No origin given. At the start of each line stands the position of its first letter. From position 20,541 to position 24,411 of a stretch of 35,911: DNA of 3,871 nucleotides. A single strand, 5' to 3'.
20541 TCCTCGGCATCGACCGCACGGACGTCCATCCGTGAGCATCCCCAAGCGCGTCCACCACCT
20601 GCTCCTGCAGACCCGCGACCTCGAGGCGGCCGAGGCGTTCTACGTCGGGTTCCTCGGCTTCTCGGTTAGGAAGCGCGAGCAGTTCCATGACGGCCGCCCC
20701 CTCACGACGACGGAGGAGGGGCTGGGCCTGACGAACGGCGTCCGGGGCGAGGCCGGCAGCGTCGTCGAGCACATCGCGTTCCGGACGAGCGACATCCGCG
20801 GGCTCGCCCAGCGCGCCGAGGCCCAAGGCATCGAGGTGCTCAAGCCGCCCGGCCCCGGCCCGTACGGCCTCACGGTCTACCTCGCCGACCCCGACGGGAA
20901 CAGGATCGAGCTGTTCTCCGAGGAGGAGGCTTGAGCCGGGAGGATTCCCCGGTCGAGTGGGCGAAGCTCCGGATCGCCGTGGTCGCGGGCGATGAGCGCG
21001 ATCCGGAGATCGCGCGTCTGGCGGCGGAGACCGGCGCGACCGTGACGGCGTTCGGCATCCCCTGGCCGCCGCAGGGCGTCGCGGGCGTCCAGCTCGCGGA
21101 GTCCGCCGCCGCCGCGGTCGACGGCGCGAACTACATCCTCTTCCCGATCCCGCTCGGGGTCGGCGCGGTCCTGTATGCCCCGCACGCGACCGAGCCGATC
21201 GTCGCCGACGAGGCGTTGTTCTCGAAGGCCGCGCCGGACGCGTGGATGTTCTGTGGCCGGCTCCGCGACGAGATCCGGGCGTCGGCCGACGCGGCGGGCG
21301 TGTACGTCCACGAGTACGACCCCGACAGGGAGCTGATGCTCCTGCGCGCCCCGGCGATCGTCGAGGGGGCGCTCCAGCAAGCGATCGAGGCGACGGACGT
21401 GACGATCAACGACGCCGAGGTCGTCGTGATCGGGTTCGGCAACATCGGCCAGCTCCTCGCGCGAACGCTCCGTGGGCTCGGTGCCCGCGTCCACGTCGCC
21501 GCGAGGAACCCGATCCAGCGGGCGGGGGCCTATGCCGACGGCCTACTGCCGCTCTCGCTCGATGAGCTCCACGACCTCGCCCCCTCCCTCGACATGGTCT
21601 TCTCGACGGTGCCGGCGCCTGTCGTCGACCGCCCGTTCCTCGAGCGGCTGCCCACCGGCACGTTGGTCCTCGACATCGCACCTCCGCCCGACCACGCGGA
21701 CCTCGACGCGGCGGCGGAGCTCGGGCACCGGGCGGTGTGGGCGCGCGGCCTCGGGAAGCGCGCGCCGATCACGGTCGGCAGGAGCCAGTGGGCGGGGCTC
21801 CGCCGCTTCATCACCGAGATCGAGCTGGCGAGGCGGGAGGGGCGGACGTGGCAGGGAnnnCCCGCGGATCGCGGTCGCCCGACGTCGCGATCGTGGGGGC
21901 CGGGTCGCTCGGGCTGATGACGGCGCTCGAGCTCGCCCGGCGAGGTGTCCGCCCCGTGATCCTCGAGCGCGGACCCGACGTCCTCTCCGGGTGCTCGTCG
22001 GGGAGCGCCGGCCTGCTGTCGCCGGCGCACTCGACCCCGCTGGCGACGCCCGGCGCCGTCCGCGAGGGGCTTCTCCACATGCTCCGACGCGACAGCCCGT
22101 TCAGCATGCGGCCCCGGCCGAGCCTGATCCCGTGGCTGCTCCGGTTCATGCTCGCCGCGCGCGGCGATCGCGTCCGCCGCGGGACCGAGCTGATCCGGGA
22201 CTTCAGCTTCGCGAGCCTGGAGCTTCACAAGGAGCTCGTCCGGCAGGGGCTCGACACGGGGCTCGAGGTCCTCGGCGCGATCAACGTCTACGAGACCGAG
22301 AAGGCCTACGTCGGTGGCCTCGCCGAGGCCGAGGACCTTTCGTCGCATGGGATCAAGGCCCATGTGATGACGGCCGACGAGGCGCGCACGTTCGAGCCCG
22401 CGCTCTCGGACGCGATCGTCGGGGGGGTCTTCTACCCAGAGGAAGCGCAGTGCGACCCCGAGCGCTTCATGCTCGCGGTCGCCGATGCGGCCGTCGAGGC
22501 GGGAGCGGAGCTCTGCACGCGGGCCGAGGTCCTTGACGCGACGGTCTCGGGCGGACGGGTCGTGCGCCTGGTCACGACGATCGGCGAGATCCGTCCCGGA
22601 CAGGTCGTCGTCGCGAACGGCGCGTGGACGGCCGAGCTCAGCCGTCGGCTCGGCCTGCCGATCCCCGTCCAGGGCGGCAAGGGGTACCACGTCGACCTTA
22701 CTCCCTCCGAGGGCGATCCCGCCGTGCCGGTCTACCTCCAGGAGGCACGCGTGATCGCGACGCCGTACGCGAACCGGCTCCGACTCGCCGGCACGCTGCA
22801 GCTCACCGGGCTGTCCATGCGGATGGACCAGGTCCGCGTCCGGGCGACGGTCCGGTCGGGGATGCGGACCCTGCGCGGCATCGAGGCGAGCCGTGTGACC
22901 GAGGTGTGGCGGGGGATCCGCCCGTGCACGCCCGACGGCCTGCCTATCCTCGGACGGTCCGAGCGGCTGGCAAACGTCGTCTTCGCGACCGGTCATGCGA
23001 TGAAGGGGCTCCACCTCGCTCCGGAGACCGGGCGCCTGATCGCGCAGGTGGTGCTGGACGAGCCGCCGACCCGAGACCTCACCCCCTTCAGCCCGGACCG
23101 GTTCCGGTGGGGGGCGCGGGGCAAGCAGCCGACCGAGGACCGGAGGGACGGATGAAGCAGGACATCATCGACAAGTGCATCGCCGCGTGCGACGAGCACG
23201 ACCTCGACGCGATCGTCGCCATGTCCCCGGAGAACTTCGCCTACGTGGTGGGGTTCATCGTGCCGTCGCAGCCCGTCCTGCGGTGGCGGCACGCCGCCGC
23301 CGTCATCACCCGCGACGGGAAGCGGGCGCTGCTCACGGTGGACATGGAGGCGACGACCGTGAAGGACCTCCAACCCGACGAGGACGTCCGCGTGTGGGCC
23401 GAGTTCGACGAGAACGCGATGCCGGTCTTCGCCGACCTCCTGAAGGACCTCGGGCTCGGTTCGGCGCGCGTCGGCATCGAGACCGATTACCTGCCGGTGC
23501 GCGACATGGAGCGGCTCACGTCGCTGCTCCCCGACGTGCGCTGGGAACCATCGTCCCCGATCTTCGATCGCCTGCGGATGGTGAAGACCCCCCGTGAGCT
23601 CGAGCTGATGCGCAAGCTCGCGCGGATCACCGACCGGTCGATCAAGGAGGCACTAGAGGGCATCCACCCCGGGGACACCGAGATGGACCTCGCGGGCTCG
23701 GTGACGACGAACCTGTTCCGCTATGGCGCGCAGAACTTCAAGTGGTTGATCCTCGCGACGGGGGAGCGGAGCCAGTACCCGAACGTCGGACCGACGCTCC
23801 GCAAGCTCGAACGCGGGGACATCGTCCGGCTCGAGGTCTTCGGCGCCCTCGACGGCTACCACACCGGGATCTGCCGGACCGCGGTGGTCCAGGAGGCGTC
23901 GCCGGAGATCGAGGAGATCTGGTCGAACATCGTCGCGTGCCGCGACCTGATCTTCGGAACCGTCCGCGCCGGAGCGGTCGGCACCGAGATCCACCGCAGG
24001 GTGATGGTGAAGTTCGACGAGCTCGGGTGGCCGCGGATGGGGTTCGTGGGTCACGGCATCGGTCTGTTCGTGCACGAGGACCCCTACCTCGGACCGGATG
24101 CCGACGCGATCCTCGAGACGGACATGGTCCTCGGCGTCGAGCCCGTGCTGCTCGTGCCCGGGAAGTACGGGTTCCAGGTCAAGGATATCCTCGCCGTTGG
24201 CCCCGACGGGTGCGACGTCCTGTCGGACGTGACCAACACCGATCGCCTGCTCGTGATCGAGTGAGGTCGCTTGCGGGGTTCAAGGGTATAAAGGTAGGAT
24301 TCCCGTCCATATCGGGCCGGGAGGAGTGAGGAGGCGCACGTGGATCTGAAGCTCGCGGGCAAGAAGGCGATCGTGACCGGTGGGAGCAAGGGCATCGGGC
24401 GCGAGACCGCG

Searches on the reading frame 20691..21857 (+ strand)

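Call 11: search_protein_families(library=pfam, proteins=[window:20691-21857:+], max_evalue=0.001)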
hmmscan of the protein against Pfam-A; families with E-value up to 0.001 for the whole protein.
window:20691-21857:+ (389 aa): 6 families
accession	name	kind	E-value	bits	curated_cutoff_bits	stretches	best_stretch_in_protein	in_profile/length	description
PF16924.11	DpaA_N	-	1.4e-14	54.7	29.2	1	94-209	1-115/116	Dipicolinate synthase subunit A N-terminal domain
PF00670.27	AdoHcyase_NAD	-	1.9e-08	35.1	27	1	233-329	15-109/162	S-adenosyl-L-homocysteine hydrolase, NAD binding domain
PF02826.25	2-Hacid_dh_C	-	6.3e-08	32.6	25.1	1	236-309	31-101/178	D-isomer specific 2-hydroxyacid dehydrogenase, NAD binding domain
PF01488.26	Shikimate_DH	-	8.1e-08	32.9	24.3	1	238-334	9-116/138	Shikimate / quinate 5-dehydrogenase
PF03807.23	F420_oxidored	-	6.8e-05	23.8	21.6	1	244-330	2-92/94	NADP oxidoreductase coenzyme F420-dependent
PF01262.27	AlaDh_PNT_C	-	0.00096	19.1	23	0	231-329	17-128/214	Alanine dehydrogenase/PNT, C-terminal domain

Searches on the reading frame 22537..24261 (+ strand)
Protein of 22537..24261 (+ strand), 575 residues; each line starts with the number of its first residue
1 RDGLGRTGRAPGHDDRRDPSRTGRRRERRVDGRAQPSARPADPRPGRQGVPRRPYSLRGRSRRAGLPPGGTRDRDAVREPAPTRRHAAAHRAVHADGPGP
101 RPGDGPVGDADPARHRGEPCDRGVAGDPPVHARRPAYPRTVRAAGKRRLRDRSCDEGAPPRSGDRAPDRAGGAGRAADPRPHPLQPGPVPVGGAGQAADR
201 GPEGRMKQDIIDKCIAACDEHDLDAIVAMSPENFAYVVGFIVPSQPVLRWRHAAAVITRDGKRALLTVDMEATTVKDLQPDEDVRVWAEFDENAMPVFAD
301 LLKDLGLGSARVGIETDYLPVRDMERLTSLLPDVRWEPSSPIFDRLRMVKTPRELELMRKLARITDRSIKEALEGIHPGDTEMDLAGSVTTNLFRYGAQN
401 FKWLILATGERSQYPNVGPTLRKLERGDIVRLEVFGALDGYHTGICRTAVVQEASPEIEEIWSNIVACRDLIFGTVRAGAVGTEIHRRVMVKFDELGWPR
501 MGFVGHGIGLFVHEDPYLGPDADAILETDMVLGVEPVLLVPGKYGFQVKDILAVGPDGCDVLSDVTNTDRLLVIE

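Call 11: search_protein_families(library=pfam, proteins=[window:22537-24261:+], max_evalue=0.001)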
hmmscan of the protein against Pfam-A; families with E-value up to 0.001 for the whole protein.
window:22537-24261:+ (575 aa): 2 families
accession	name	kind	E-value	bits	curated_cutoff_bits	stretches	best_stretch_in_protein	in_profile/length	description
PF00557.29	Peptidase_M24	-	3.2e-34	119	23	1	356-554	1-206/208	Metallopeptidase family M24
PF01321.24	Creatinase_N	-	2.4e-21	77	22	1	211-349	2-128/128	Creatinase/Prolidase N-terminal domain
